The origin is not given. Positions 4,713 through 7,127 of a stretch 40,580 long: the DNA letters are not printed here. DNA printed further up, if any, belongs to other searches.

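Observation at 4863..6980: Single-ORF fusion of an AsnB-type glutamine-dependent amidotransferase with a Dph6-type diphthine-ammonia ligase domain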

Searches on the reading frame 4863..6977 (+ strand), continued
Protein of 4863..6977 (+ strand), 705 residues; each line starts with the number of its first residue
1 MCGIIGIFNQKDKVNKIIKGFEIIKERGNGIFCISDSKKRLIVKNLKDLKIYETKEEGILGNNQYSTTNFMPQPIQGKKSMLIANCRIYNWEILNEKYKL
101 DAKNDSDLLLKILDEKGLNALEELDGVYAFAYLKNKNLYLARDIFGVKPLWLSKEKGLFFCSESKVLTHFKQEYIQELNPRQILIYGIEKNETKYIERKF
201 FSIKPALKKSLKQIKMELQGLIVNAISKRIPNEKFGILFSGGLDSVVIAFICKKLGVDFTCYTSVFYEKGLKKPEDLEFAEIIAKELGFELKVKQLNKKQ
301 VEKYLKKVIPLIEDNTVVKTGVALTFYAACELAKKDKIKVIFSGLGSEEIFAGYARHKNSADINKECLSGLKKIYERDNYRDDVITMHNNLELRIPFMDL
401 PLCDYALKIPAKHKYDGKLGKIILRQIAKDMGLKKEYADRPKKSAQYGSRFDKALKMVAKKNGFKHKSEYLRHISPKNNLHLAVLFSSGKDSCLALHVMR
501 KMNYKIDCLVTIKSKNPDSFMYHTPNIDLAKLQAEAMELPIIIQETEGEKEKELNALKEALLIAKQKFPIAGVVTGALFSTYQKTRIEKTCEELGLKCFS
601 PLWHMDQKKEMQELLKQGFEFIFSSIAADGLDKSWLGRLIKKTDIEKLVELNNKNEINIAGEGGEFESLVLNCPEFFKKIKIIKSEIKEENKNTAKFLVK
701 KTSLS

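Call 38: search_solved_structures(query=A1, max_evalue=0.001, show_alignments=5)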
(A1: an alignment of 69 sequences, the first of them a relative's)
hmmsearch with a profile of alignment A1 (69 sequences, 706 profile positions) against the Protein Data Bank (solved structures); distinct sequences matched with E-value up to 0.001: 17.
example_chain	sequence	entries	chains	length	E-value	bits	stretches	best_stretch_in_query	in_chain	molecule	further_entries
2d13_A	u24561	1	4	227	3.4e-75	256.8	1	481-704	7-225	hypothetical protein PH1257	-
3rjz_A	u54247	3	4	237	3.8e-75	256.6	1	481-706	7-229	N-type ATP pyrophosphatase superfamily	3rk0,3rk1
6gq3_A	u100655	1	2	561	4.7e-55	190.2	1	1-446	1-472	Asparagine synthetase [glutamine-hydrolyzing]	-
8sue_A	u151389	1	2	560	3.8e-54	187.2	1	53-445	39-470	Asparagine synthetase [glutamine-hydrolyzing]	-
9b6c_A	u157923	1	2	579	2.7e-53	184.3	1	53-445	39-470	Asparagine synthetase [glutamine-hydrolyzing]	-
1ct9_A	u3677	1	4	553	2.1e-51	178.1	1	25-447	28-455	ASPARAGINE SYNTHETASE B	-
7ylz_A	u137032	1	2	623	7.5e-22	80.4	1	53-358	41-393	hydroxyamidotransferase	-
6lbp_A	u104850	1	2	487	8.5e-16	60.4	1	2-189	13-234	Amidophosphoribosyltransferase 2, chloroplastic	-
1q15_A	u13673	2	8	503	1.9e-14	55.9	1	132-475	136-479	CarA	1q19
1ao0_A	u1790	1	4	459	7.2e-14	54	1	2-192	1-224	GLUTAMINE PHOSPHORIBOSYLPYROPHOSPHATE AMIDOTRANSFERASE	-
1gph_1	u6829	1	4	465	7.4e-14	54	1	2-192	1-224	GLUTAMINE PHOSPHORIBOSYL-PYROPHOSPHATE AMIDOTRANSFERASE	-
1jgt_A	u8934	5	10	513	7.6e-09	37.4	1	79-258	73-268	BETA-LACTAM SYNTHETASE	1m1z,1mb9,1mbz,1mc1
8w7d_A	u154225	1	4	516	3.6e-07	31.9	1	1-183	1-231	Amidophosphoribosyltransferase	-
6czf_A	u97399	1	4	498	4.9e-06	28.1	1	2-183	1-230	Amidophosphoribosyltransferase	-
1ecb_A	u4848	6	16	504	5.1e-06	28.1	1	2-183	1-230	GLUTAMINE PHOSPHORIBOSYLPYROPHOSPHATE AMIDOTRANSFERASE | Amidophosphoribosyltransferase, PurF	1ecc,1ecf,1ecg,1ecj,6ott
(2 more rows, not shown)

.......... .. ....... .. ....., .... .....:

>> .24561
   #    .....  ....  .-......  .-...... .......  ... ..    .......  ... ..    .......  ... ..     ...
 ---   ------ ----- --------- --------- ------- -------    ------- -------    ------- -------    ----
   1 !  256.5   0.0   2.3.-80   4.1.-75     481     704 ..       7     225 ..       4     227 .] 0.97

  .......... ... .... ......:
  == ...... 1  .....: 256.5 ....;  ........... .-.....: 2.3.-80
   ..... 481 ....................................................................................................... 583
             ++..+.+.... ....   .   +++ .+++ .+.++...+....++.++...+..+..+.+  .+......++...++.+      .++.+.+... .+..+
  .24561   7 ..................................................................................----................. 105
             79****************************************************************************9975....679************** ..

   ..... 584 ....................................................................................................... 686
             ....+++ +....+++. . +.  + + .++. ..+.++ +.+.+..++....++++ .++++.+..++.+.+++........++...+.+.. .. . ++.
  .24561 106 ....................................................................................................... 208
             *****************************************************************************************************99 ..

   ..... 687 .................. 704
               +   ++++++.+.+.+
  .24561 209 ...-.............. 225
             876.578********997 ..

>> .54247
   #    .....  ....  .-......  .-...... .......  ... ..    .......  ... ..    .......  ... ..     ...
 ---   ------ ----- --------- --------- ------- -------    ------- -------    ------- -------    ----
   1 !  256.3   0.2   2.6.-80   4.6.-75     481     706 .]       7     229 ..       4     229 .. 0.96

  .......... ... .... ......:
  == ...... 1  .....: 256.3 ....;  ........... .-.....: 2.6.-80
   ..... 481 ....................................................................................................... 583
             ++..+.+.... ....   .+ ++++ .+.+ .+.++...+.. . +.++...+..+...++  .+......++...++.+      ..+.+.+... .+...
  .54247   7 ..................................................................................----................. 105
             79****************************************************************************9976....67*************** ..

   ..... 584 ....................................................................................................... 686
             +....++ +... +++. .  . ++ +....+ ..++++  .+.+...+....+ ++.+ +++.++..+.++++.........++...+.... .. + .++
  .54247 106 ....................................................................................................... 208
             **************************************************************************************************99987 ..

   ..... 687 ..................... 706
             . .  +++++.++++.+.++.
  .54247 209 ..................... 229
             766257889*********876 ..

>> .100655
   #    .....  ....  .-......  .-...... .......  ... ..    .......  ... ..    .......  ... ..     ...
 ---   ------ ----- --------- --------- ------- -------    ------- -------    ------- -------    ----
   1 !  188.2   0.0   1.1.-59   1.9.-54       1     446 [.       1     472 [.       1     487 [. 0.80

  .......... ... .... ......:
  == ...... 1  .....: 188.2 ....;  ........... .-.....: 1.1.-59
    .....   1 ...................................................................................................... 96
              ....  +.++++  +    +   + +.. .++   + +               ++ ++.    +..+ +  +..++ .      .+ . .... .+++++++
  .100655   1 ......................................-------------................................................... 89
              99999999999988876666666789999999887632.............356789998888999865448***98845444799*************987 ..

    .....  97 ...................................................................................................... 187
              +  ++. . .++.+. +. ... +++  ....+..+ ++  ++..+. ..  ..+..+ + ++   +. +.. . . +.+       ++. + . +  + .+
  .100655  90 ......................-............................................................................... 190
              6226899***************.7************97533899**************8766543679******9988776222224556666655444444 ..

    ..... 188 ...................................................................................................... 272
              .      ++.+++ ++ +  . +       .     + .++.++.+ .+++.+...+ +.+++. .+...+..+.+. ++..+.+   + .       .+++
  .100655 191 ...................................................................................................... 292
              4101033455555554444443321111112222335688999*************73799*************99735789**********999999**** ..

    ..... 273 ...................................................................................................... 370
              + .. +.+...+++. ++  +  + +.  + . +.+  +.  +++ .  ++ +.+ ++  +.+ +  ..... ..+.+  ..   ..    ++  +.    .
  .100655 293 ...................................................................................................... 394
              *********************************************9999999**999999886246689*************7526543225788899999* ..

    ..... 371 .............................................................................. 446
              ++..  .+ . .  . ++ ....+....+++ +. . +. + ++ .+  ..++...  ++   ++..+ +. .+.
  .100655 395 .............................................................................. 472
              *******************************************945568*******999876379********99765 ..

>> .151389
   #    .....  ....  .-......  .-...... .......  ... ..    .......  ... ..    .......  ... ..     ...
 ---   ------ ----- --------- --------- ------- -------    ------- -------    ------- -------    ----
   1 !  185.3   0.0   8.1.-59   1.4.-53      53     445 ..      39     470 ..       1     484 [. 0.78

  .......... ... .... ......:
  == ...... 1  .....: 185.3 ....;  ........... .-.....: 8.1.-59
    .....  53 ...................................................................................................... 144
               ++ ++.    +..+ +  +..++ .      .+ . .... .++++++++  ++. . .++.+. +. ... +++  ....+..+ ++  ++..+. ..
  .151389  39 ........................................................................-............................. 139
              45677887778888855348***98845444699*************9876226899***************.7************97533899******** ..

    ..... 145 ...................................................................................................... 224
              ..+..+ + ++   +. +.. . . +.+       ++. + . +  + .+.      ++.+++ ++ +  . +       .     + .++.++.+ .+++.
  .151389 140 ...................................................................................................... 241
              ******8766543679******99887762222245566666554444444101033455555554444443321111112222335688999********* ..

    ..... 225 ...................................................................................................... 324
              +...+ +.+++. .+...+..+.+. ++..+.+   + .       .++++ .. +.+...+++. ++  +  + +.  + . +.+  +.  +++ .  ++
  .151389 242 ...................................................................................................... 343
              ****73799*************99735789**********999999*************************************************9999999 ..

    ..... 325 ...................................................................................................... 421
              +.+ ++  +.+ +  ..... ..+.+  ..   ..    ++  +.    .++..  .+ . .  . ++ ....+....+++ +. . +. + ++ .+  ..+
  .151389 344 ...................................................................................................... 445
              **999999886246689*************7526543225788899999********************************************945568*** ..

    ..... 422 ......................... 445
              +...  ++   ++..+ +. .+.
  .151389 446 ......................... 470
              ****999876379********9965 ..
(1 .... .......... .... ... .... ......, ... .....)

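Call 43: predict_structure(alignment_id=A1)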
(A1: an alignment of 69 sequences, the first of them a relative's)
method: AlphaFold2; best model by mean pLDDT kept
length: 705 residues; sequences in the alignment: 69
mean_pLDDT: 92.5   pTM: 0.89
mean pLDDT of the five models: 92.5, 92.5, 92.2, 90.6, 89.6
residues with pLDDT >= 90: 554; 70-90: 140; 50-70: 11; < 50: 0
segments of 3 or more residues with pLDDT < 50: none
pLDDT, mean of each block of 10 residues (from residue 1): 92 95 86 90 93 93 76 87 94 97 94 96 95 96 95 94 93 90 96 94 96 98 98 95 97 98 95 94 98 97 93 86 95 96 95 90 92 86 92 95 98 93 98 95 87 95 92 81 93 94 93 80 78 96 90 90 91 86 85 88 91 97 94 96 96 93 89 97 95 93 93
secondary structure, 60 per line:
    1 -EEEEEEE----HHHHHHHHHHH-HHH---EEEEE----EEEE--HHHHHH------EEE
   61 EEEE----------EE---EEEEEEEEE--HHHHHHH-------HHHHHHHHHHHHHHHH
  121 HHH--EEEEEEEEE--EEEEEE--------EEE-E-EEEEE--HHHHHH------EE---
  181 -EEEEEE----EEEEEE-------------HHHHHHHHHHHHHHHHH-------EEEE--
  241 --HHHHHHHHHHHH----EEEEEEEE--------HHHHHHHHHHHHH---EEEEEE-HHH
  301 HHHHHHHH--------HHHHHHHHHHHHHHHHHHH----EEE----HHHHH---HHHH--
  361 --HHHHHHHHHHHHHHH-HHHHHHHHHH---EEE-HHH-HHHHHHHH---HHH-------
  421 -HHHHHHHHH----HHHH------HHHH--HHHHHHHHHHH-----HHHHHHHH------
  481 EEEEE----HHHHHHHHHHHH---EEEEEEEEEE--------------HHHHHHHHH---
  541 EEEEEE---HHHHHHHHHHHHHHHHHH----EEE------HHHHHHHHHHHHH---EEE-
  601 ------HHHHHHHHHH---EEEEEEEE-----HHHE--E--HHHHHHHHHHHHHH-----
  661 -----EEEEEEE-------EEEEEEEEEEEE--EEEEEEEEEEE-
elements in order (helices of 4 or more, strands of 3 or more residues): E2-8 H13-23 E31-35 E40-43 H46-51 E58-64 E80-88 H91-97 H105-123 E126-134 E137-142 E151-153 E157-161 H164-169 E182-187 E192-197 H211-227 E235-238 H243-254 E259-266 H275-287 E291-296 H298-308 H317-335 E340-342 H347-351 H355-358 H363-377 H379-388 E392-394 H400-407 H422-430 H435-438 H445-448 H451-461 H467-474 E481-485 H490-501 E505-514 H529-537 E541-546 H550-567 E572-574 H581-593 E597-599 H607-616 E620-627 H642-655 E666-672 E680-691 E694-704

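Call 48: fold_search(model_id=the predicted structure, library=pdb)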
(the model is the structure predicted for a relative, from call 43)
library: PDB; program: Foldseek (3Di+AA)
matches with E <= 10: 1298; with E <= 0.001: 116
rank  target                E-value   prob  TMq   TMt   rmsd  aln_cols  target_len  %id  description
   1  9b6c_A                5.6e-28  1.00  0.56  0.75   5.5       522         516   24  Human asparagine synthetase Arg-142 to Ile-142 (R142I) variant (released 2025-01-08)
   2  1ct9_D                2.9e-27  1.00  0.56  0.78   4.0       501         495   25  CRYSTAL STRUCTURE OF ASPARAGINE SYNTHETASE B FROM ESCHERICHIA COLI (released 1999-12-15)
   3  9b6c_B                3.4e-27  1.00  0.57  0.76   4.3       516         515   24  Human asparagine synthetase Arg-142 to Ile-142 (R142I) variant (released 2025-01-08)
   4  6gq3_A                3.6e-27  1.00  0.57  0.77   4.5       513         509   24  Human asparagine synthetase (ASNS) in complex with 6-diazo-5-oxo-L-norleucine (DON) at 1.85 A resolution (released 2019-09-18)
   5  1ct9_B                5.3e-27  1.00  0.56  0.78   5.4       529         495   23  CRYSTAL STRUCTURE OF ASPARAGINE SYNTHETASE B FROM ESCHERICHIA COLI (released 1999-12-15)
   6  1ct9_A                6.2e-27  1.00  0.57  0.79   5.1       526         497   24  CRYSTAL STRUCTURE OF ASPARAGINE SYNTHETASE B FROM ESCHERICHIA COLI (released 1999-12-15)
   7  8sue_A                5.3e-26  1.00  0.56  0.76   5.3       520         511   23  Human asparagine synthetase (apo-ASNS) (released 2024-05-22)
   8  8sue_B                5.6e-26  1.00  0.55  0.75   5.0       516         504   24  Human asparagine synthetase (apo-ASNS) (released 2024-05-22)
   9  3rk1_B                1.3e-20  1.00  0.30  0.92   1.6       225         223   43  'X-ray crystal Structure of the putative N-type ATP pyrophosphatase (PF0828) in complex with ATP from Pyrococcus furio (released 2011-05-11)
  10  3rk1_A                3.5e-20  1.00  0.30  0.93   1.6       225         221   43  'X-ray crystal Structure of the putative N-type ATP pyrophosphatase (PF0828) in complex with ATP from Pyrococcus furio (released 2011-05-11)
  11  2d13_A                7.8e-20  1.00  0.30  0.95   1.3       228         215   41  Crystal Structure of PH1257 from Pyrococcus horikoshii OT3 (released 2006-02-12)
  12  1mbz_A                1.2e-19  1.00  0.52  0.72   5.0       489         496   14  BETA-LACTAM SYNTHETASE WITH TRAPPED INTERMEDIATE (released 2002-10-23)
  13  1mc1_A                1.6e-19  1.00  0.52  0.73   4.9       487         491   15  BETA-LACTAM SYNTHETASE WITH PRODUCT (DGPC), AMP AND PPI (released 2002-10-23)
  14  1m1z_A                2.1e-19  1.00  0.52  0.74   5.8       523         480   13  BETA-LACTAM SYNTHETASE APO ENZYME (released 2002-10-23)
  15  1mb9_A                2.2e-19  1.00  0.50  0.70   6.6       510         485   14  BETA-LACTAM SYNTHETASE COMPLEXED WITH ATP (released 2002-10-23)
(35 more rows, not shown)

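Call 63: list_cluster_members(proteins=[P0174, P0175, P0194, P0202, P0209, P0227, P0246, P0257, P0157, P0166])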
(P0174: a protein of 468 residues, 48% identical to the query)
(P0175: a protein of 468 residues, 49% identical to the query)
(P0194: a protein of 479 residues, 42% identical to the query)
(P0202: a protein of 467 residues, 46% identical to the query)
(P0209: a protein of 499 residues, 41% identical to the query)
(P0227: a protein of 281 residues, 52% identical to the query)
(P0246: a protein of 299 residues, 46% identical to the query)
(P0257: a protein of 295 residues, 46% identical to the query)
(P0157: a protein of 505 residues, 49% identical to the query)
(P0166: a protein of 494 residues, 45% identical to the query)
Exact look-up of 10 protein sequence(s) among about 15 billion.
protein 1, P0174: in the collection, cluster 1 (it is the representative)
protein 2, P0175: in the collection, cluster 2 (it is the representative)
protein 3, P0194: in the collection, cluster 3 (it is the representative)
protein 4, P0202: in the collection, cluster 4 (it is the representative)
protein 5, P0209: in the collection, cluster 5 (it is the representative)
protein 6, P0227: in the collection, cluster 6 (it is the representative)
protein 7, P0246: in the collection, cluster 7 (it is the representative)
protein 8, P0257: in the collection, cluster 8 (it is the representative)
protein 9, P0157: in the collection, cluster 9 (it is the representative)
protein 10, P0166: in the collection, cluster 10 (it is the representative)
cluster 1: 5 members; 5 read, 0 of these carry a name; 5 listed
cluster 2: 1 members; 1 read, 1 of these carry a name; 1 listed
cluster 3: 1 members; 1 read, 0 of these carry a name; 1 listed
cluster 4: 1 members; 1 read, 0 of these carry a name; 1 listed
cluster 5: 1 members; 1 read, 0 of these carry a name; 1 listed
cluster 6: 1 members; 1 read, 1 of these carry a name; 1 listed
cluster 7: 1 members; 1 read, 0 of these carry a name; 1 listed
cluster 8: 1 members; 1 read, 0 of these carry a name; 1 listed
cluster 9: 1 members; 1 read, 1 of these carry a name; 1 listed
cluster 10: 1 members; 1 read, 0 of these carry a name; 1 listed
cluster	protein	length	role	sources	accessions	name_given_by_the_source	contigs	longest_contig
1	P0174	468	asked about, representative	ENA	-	-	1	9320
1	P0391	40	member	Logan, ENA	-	-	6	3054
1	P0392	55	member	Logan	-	-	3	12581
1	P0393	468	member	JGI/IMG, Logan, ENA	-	-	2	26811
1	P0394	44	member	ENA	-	-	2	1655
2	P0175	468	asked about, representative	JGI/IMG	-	asparagine synthase (glutamine-hydrolysing)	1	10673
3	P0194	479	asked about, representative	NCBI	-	-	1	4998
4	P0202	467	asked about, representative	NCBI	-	-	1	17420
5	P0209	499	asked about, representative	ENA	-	-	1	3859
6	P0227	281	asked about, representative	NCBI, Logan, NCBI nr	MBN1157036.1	asparagine synthase [Candidatus Woesearchaeota archaeon]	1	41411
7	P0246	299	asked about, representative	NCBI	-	-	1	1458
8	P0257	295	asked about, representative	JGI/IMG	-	-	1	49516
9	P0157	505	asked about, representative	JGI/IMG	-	asparagine synthase (glutamine-hydrolysing)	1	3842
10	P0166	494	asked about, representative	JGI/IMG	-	-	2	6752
